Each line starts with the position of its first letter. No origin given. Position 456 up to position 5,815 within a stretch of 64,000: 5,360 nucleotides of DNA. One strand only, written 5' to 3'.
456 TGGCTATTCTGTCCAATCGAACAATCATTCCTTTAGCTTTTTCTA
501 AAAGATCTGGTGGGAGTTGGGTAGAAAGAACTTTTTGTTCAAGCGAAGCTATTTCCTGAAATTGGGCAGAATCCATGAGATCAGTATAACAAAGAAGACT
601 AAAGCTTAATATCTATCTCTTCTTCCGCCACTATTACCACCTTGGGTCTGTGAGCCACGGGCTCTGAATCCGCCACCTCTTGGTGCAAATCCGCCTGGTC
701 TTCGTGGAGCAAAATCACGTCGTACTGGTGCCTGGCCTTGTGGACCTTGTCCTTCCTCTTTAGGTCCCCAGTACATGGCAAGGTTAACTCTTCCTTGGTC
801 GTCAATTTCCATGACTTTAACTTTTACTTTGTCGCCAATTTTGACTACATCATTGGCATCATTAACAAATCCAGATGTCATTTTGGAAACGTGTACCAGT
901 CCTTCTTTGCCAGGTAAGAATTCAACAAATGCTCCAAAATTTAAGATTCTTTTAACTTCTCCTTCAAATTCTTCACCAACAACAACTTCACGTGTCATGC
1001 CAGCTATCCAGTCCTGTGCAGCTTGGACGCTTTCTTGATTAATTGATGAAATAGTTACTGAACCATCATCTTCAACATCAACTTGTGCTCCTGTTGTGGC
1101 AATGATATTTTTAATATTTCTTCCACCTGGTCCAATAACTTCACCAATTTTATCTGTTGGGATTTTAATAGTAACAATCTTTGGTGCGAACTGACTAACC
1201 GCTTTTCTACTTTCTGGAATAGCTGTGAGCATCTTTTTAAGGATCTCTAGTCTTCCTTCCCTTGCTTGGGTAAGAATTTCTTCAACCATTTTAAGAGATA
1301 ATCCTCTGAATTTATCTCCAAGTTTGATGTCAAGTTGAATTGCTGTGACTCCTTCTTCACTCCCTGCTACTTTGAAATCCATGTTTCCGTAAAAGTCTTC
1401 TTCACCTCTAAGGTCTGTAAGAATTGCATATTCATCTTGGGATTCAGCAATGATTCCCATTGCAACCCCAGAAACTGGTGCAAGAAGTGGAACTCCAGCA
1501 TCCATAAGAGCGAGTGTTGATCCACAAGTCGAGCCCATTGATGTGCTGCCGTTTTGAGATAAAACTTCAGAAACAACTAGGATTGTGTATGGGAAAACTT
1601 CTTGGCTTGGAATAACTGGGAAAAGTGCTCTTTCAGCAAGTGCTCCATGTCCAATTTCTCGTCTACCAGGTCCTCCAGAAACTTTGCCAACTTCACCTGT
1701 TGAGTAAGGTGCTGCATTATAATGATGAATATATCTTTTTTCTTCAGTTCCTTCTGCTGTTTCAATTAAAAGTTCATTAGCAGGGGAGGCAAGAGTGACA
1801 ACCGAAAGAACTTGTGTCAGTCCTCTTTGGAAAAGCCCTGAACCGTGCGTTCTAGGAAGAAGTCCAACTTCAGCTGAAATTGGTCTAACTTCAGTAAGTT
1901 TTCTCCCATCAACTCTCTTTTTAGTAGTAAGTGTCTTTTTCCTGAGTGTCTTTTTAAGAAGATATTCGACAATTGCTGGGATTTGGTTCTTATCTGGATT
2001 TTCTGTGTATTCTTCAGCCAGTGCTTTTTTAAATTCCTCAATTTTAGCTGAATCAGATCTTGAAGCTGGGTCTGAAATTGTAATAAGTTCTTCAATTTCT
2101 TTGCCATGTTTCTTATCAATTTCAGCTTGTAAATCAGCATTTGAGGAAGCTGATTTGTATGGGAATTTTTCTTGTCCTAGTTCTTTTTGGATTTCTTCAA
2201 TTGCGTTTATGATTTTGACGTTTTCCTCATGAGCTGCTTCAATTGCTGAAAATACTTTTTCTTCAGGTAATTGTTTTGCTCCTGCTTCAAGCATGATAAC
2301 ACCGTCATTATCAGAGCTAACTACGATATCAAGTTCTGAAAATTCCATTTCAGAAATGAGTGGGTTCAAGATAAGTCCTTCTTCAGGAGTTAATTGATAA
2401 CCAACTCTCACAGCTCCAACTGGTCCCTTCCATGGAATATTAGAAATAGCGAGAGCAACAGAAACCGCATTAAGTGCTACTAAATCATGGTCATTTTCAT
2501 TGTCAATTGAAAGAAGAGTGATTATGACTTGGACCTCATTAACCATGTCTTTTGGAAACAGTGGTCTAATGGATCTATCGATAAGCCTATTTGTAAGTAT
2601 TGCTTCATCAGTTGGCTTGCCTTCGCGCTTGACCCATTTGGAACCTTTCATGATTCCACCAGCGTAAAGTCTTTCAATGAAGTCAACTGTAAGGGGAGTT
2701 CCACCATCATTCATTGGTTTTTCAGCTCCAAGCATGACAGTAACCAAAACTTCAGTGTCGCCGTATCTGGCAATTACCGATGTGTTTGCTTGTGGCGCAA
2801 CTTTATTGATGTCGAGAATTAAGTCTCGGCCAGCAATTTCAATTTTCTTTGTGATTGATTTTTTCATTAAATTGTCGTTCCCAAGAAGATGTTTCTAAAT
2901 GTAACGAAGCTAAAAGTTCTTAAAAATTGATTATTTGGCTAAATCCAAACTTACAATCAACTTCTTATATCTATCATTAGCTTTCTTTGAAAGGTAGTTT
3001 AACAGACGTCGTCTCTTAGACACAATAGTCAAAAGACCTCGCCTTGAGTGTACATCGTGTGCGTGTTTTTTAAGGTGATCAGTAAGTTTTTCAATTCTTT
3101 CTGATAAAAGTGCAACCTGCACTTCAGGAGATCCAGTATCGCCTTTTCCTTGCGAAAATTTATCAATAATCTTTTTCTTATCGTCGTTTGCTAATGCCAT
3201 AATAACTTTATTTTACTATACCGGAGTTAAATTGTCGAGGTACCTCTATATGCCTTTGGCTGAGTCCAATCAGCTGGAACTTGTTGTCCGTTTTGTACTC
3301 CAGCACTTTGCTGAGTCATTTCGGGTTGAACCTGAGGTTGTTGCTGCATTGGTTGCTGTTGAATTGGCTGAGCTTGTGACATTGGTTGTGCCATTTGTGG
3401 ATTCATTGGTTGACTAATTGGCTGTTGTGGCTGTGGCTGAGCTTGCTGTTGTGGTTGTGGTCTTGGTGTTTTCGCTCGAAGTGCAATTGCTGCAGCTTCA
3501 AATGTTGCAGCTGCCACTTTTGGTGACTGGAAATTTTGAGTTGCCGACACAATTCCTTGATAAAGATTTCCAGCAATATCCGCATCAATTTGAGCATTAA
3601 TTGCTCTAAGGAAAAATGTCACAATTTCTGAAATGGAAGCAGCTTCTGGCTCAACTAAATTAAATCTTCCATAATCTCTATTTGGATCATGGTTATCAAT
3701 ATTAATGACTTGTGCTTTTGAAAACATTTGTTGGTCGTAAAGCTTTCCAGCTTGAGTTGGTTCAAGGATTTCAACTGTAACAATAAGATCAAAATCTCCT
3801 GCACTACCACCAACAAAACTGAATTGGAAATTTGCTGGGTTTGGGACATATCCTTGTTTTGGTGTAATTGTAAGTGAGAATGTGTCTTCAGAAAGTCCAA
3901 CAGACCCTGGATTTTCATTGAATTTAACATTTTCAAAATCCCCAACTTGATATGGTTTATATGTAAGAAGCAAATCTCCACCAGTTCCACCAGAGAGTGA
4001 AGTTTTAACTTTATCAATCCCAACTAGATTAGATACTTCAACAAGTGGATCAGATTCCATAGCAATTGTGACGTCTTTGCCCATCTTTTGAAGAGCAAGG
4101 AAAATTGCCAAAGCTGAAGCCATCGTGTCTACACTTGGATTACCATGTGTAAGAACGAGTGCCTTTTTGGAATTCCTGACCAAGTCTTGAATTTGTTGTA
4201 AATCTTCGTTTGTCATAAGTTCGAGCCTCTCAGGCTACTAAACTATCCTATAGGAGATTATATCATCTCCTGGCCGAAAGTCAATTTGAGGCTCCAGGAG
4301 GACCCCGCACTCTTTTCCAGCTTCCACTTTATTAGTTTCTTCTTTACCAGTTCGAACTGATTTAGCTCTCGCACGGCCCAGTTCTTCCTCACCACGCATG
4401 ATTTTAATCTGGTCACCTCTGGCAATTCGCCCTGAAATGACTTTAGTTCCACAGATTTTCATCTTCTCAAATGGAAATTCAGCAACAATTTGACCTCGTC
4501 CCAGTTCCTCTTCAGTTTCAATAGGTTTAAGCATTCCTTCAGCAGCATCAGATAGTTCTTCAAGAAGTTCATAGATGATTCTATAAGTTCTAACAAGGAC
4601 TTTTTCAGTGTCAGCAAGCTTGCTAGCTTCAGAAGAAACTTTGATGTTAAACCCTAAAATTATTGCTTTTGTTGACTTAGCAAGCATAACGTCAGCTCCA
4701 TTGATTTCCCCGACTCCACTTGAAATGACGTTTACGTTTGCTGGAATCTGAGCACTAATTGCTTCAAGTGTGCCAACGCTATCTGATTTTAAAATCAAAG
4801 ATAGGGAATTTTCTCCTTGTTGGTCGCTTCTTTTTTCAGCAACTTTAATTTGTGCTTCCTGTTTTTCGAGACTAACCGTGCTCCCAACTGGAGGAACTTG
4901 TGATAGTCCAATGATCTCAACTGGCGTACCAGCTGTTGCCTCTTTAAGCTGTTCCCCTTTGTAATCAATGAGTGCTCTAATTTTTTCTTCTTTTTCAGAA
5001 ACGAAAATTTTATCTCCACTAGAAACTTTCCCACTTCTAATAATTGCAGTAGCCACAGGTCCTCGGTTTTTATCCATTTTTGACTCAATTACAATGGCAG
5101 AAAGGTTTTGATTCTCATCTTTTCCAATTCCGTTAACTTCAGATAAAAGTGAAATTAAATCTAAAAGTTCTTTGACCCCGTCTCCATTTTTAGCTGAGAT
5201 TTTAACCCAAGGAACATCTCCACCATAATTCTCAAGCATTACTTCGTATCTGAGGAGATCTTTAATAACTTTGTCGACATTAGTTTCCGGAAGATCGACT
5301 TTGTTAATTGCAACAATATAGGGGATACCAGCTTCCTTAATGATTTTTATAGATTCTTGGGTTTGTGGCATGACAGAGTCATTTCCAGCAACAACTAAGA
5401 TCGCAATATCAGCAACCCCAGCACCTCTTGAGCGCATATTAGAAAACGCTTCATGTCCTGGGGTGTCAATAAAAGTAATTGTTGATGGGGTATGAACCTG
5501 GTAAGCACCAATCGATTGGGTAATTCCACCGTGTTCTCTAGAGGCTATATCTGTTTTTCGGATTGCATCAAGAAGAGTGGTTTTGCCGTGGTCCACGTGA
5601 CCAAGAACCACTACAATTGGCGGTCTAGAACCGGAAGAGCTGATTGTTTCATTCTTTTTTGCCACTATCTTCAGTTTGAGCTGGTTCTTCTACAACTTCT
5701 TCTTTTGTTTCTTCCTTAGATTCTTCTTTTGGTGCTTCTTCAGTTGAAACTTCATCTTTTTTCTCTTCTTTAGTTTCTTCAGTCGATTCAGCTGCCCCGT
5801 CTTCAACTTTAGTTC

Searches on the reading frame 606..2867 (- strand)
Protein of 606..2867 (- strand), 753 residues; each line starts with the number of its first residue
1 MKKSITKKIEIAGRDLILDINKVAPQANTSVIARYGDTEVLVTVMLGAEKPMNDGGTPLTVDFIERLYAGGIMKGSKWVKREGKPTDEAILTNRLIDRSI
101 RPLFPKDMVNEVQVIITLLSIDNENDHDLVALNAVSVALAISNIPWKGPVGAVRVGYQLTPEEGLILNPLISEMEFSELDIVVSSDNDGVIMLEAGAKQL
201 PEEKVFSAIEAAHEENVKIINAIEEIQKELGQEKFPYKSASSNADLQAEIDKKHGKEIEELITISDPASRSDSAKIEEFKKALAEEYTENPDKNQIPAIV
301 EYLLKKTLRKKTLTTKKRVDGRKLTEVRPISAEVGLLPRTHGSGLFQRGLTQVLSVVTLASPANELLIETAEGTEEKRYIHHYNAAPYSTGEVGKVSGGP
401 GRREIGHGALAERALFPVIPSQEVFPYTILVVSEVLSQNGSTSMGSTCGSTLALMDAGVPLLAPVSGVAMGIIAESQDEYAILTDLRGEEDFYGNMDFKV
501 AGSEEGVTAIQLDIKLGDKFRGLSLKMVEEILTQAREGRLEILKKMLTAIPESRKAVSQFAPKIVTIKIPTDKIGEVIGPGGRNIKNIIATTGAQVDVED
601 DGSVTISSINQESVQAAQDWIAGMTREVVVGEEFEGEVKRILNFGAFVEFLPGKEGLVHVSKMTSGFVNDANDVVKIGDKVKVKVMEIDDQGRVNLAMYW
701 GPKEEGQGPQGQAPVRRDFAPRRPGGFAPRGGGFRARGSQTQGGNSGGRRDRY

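Call 57: search_protein_families(library=pfam, proteins=[window:606-2867:-], max_evalue=0.001)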
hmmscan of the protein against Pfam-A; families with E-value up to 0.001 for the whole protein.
window:606-2867:- (753 aa): 6 families
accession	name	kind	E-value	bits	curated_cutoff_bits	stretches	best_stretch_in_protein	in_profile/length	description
PF01138.27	RNase_PH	-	1.9e-50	171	25.5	2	326-460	1-130/130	3' exoribonuclease family, domain 1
PF00575.29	S1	-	3.4e-17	63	22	1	630-697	4-72/74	S1 RNA binding domain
PF03725.20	RNase_PH_C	-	2e-15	56.9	20.8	1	148-214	1-66/67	3' exoribonuclease family, domain 2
PF00013.35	KH_1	-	1.1e-14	54.3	21.5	1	565-621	2-64/66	KH domain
PF03726.19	PNPase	-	2e-08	35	24.6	1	246-323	2-81/81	Polyribonucleotide nucleotidyltransferase, RNA binding domain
PF22675.2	KH-I_KHDC4-BBP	-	5.4e-06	26.6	30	1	574-615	8-50/76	KHDC4/BBP-like, KH-domain type I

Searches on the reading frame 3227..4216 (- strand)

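Call 57: search_protein_families(library=pfam, proteins=[window:3227-4216:-], max_evalue=0.001)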
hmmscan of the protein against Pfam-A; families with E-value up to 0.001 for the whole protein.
window:3227-4216:- (329 aa): 1 family
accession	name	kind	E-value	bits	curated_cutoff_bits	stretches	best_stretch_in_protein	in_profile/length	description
PF01368.27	DHH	-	3.1e-10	40.9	28.1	1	19-222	2-125/125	DHH family, N-terminal domain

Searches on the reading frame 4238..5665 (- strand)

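Call 57: search_protein_families(library=pfam, proteins=[window:4238-5665:-], max_evalue=0.001)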
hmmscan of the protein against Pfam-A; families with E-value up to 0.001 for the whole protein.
window:4238-5665:- (475 aa): 10 families
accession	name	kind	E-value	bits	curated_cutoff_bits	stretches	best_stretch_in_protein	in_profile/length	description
PF00009.33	GTP_EFTU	-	2.9e-38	131.8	26.5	1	17-172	5-183/188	Elongation factor Tu GTP binding domain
PF11987.13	IF-2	-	3.2e-26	92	27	1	268-371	7-116/117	Translation-initiation factor 2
PF22042.2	EF-G_D2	-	4.7e-25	88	27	1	188-265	2-82/84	Elongation factor G domain 2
PF01926.29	MMR_HSR1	-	5.7e-11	43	21.9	1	18-122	2-113/113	50S ribosome-binding GTPase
PF03144.31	GTP_EFTU_D2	-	1.4e-09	38.6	30.3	1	404-457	3-58/73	Elongation factor Tu domain 2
PF00071.28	Ras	-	1.5e-05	25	21.6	1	18-170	2-155/162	Ras family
PF02421.24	FeoB_N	-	1.7e-05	24.8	27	1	18-170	3-155/156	Ferrous iron transport protein B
PF09439.16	SRPRB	-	4.4e-05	23.4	25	0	14-75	2-60/178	Signal recognition particle receptor beta subunit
PF00350.29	Dynamin_N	-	0.00016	22.2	27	0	18-52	1-35/168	Dynamin family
PF08477.19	Roc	-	0.00045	20.9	27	1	18-124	2-119/119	Ras of Complex, Roc, domain of DAPkinase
